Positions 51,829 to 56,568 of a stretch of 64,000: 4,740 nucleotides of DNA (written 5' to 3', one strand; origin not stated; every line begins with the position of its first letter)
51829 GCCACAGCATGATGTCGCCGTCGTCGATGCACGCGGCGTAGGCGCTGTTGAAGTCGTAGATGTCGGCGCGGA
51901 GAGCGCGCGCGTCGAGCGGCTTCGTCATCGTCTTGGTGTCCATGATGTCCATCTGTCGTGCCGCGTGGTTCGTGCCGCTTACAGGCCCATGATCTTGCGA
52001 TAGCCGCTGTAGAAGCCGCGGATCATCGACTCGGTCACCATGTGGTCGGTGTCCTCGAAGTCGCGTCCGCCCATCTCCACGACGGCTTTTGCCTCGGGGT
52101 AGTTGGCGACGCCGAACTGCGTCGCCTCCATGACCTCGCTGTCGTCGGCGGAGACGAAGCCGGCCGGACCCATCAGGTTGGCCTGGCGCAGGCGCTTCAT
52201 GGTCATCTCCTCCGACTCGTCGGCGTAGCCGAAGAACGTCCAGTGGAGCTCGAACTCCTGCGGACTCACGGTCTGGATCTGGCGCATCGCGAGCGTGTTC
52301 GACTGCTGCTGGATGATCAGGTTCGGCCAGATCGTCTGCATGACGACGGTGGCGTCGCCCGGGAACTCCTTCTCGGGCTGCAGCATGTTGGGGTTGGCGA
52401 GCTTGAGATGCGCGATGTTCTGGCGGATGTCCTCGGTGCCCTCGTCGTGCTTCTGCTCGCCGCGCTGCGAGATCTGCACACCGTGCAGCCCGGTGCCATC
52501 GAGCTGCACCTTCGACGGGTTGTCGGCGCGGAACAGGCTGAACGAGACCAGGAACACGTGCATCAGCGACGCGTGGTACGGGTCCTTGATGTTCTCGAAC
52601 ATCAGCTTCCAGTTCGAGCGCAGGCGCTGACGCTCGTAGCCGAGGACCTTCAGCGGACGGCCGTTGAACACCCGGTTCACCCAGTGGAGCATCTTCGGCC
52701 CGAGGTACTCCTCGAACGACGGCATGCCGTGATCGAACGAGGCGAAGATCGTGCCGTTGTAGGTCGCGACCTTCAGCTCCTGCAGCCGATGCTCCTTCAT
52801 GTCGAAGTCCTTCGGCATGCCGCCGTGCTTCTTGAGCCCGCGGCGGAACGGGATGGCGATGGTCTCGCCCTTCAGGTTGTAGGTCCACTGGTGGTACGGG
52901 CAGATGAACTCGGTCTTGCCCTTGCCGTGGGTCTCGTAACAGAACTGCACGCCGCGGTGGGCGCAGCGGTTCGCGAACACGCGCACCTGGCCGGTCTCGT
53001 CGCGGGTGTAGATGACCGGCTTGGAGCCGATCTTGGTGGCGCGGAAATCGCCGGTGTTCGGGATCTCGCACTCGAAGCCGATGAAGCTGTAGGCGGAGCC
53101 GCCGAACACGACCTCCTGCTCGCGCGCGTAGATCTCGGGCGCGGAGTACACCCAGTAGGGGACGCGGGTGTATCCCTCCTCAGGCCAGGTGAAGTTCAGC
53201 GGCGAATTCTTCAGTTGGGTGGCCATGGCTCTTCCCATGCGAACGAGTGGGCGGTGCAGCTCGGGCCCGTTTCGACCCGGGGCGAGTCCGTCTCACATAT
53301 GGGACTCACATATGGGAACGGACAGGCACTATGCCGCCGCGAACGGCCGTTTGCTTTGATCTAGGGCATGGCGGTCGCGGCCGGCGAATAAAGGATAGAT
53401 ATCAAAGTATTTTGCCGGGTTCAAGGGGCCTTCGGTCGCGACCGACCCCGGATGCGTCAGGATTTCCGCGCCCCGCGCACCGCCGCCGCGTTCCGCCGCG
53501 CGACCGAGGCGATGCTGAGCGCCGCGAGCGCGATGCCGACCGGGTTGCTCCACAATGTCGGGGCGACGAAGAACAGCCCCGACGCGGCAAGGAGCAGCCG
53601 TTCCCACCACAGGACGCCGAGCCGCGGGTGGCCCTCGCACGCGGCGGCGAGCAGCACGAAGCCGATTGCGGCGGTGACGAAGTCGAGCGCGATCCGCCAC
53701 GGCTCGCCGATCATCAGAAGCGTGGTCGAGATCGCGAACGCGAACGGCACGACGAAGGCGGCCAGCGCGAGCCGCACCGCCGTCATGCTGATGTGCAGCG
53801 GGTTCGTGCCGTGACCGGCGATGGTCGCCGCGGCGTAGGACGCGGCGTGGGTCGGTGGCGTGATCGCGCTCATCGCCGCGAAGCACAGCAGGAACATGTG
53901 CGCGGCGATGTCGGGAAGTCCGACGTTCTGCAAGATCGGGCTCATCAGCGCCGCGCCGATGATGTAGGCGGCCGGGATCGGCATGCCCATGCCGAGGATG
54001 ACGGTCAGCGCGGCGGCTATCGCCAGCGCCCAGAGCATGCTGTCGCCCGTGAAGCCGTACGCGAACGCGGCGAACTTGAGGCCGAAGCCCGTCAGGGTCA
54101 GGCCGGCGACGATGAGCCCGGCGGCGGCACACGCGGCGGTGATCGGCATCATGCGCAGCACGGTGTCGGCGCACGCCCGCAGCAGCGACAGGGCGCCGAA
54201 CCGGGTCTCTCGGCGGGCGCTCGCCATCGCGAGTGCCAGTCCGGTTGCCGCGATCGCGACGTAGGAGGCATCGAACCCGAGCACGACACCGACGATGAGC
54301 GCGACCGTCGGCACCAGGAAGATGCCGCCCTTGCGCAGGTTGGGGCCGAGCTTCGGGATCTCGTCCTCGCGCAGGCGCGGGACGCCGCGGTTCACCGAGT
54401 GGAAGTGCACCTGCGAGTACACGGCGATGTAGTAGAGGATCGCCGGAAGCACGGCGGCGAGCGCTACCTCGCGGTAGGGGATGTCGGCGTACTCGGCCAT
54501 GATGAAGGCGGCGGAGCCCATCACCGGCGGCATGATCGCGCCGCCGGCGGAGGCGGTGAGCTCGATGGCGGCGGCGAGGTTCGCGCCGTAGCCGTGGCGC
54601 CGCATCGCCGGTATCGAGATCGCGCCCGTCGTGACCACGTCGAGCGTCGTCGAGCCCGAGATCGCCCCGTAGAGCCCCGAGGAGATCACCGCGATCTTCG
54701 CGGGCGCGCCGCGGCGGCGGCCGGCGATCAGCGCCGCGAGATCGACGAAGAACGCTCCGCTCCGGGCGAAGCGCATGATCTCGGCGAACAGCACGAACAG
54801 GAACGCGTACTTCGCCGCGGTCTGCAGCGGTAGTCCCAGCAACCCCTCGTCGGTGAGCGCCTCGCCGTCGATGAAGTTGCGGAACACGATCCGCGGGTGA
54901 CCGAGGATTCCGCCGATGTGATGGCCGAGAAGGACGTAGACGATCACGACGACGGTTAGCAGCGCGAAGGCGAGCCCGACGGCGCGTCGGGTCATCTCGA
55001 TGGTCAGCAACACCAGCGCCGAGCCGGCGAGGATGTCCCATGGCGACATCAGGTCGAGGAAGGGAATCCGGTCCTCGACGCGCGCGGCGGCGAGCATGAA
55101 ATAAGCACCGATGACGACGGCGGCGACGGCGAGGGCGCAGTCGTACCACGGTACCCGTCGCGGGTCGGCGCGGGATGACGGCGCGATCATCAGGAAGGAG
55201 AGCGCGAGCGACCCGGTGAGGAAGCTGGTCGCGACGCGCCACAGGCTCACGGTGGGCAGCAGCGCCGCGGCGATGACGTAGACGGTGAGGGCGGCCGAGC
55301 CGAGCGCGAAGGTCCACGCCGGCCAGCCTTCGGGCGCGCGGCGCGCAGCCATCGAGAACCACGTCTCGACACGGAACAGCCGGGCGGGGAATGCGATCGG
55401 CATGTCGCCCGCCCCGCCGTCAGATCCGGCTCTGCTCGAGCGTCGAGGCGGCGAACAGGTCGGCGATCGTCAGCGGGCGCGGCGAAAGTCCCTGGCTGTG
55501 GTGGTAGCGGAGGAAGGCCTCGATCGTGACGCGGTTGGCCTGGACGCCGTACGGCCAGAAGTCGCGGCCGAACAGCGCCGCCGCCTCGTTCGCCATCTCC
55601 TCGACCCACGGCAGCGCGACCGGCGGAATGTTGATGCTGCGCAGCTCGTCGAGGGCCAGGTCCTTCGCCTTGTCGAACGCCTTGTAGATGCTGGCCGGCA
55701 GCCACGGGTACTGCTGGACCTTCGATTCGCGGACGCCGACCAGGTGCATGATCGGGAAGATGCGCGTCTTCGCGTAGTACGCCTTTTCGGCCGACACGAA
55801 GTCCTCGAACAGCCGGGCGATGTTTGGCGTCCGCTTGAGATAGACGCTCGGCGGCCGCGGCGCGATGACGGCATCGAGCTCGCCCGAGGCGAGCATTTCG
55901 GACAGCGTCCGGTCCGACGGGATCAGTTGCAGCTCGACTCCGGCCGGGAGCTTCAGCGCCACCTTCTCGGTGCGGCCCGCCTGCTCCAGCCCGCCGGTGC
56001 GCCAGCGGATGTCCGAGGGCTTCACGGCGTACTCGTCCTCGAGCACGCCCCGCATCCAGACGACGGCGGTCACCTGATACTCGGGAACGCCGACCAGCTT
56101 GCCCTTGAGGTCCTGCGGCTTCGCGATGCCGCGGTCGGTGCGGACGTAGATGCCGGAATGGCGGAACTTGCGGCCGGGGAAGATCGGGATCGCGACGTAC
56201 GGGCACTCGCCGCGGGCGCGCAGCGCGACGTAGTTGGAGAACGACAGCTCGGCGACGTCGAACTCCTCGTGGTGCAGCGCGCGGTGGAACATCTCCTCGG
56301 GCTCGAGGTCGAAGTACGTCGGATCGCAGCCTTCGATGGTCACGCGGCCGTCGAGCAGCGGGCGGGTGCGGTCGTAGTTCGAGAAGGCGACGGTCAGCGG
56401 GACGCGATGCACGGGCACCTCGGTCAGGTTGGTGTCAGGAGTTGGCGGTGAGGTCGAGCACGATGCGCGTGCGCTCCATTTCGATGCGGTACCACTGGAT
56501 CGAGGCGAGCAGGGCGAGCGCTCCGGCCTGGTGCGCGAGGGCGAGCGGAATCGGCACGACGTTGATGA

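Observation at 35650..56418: Dispersed Rieske-oxygenase-centred catabolic gene set of unknown substrate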

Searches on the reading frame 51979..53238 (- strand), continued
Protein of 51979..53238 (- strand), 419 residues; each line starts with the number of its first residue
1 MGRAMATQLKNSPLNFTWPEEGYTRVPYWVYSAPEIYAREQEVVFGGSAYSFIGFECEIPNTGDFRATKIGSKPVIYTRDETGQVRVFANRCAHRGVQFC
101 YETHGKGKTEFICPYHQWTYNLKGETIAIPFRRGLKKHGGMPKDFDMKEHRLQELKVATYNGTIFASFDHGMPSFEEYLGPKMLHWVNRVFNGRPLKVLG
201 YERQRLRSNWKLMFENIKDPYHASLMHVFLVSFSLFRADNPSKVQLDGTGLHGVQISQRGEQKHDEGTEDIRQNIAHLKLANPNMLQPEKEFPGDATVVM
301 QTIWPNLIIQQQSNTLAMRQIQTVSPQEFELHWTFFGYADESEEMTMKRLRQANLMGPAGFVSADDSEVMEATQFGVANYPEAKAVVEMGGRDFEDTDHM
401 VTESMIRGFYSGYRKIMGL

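Call 92: get_annotated_region(hit=H35, flank=9000)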
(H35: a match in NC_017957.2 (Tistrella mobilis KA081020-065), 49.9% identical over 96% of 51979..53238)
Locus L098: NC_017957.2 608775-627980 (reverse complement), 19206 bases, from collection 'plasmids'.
description: Tistrella mobilis KA081020-065 plasmid pTM1, complete sequence
organism: Tistrella mobilis KA081020-065 (NCBI taxid 1110502)
taxonomy: Bacteria; Pseudomonadota; Alphaproteobacteria; Geminicoccales; Geminicoccaceae; Tistrella; Tistrella mobilis; Tistrella mobilis KA081020-065
host: -; source: -; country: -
typing (MOB-suite, as given by PLSDB): non-mobilizable; replicon rep_cluster_140
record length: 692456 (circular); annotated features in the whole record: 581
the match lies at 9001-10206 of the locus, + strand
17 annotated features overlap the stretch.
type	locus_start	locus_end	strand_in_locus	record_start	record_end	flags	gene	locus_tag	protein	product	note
CDS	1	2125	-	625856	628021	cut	-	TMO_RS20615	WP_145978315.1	CHASE2 domain-containing protein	-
CDS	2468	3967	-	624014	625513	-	-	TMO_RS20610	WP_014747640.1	CoA-acylating methylmalonate-semialdehyde dehydrogenase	-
CDS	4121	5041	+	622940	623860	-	-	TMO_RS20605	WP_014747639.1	LysR family transcriptional regulator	GO:0006355 - regulation of DNA-templated transcription [Evidence IEA]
CDS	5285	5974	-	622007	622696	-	-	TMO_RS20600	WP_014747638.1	fumarylacetoacetate hydrolase family protein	-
CDS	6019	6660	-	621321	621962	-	maiA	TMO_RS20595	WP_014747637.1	maleylacetoacetate isomerase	GO:0006559 - L-phenylalanine catabolic process [Evidence IEA]; GO:0006572 - tyrosine catabolic process [Evidence IEA]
CDS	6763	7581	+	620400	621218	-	-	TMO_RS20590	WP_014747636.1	IclR family transcriptional regulator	GO:0006355 - regulation of DNA-templated transcription [Evidence IEA]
CDS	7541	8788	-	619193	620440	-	-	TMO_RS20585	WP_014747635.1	FAD-dependent oxidoreductase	-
CDS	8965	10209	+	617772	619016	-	-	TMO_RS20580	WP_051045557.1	aromatic ring-hydroxylating dioxygenase subunit alpha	-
CDS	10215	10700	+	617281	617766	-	-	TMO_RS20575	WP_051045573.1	aromatic-ring-hydroxylating dioxygenase subunit beta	GO:0006725 - cellular aromatic compound metabolic process [Evidence IEA]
CDS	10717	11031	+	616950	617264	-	-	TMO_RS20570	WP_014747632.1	non-heme iron oxygenase ferredoxin subunit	-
CDS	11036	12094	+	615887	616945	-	gtdA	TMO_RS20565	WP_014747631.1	gentisate 1,2-dioxygenase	-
CDS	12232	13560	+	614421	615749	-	-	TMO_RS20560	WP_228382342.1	MFS transporter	GO:0055085 - transmembrane transport [Evidence IEA]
CDS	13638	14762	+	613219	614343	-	-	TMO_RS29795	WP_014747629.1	putative N-acetylglucosaminyltransferase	-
CDS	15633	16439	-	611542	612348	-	-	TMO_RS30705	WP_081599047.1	sulfotransferase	-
CDS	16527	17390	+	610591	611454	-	-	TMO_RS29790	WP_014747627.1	Hpr(Ser) kinase/phosphatase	-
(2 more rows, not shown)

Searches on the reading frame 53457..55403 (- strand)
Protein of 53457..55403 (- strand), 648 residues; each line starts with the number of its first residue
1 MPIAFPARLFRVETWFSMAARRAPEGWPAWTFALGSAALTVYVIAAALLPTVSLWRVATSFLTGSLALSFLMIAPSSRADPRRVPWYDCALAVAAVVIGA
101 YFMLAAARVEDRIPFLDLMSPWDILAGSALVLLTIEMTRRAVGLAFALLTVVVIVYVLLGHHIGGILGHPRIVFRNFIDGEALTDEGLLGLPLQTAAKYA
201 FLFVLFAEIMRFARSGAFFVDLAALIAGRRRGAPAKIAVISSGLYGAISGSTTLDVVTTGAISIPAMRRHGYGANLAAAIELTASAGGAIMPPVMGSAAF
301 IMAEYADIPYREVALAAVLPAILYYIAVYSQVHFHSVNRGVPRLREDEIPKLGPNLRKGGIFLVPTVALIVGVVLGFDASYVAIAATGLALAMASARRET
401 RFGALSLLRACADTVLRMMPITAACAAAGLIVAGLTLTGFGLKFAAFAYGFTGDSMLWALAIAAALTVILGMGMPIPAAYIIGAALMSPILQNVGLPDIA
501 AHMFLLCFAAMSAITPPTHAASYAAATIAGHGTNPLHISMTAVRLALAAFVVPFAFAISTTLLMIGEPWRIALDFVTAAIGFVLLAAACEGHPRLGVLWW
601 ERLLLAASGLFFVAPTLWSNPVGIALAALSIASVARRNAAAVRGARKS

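Call 7: search_protein_families(library=pfam, proteins=[window:53457-55403:-])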
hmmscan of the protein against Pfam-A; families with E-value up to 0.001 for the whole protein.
window:53457-55403:- (648 aa): 1 family
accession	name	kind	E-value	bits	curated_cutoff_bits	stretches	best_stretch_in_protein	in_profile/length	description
PF06808.19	DctM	-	8.6e-70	236.1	23.8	1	131-565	3-407/413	Tripartite ATP-independent periplasmic transporter, DctM component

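Call 9: search_protein_families(library=ncbifam, proteins=[window:53457-55403:-], max_evalue=0.01)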
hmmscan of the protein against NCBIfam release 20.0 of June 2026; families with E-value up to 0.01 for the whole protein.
window:53457-55403:- (648 aa): 3 families
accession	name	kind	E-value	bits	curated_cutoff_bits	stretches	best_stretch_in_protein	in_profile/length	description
TIGR02123.1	TRAP_fused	subfamily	1.3e-148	496.5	320.65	1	41-637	17-611/615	TRAP transporter fused permease subunit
TIGR00786.1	dctM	subfamily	3.9e-21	75.3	268.45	1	202-538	45-378/405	TRAP transporter large permease subunit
NF011634.1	PRK15060.1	equivalog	5.2e-06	25.7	800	1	202-521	61-377/425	2,3-diketo-L-gulonate TRAP transporter large permease YiaN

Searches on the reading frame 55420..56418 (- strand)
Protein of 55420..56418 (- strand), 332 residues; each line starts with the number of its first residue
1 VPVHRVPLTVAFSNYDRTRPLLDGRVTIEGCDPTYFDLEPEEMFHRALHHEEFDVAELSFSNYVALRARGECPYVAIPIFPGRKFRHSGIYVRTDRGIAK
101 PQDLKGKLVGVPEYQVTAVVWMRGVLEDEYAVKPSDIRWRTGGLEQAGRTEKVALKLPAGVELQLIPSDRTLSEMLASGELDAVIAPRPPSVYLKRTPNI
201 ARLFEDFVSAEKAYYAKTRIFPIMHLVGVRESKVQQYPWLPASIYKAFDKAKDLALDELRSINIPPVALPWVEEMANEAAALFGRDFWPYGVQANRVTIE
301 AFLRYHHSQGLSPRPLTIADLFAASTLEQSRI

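Call 14: search_solved_structures(query=window:55420-56418:-, max_evalue=1)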
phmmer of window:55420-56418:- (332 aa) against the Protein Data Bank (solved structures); distinct sequences matched with E-value up to 1: 3.
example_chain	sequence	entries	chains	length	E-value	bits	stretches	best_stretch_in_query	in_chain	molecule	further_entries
9jp7_A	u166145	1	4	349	5.4e-111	374.1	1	4-329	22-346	4,5-dihydroxyphthalate decarboxylase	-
9hls_D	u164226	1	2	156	0.4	13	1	281-328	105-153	VHH B01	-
9hls_J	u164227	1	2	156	0.46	12.8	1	284-328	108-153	VHH C05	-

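Call 98: search_protein_families(library=pfam, proteins=[window:55420-56418:-], max_evalue=1)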
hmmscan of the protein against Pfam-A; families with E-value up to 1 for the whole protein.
window:55420-56418:- (332 aa): 2 families
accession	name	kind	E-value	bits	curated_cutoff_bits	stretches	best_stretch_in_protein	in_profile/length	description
PF12974.12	Phosphonate-bd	-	9.9e-07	28.8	27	1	44-137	42-136/242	ABC transporter, phosphonate, periplasmic substrate-binding protein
PF09084.16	NMT1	-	0.0048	17.3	20.5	1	88-117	75-104/216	NMT1/THI5 like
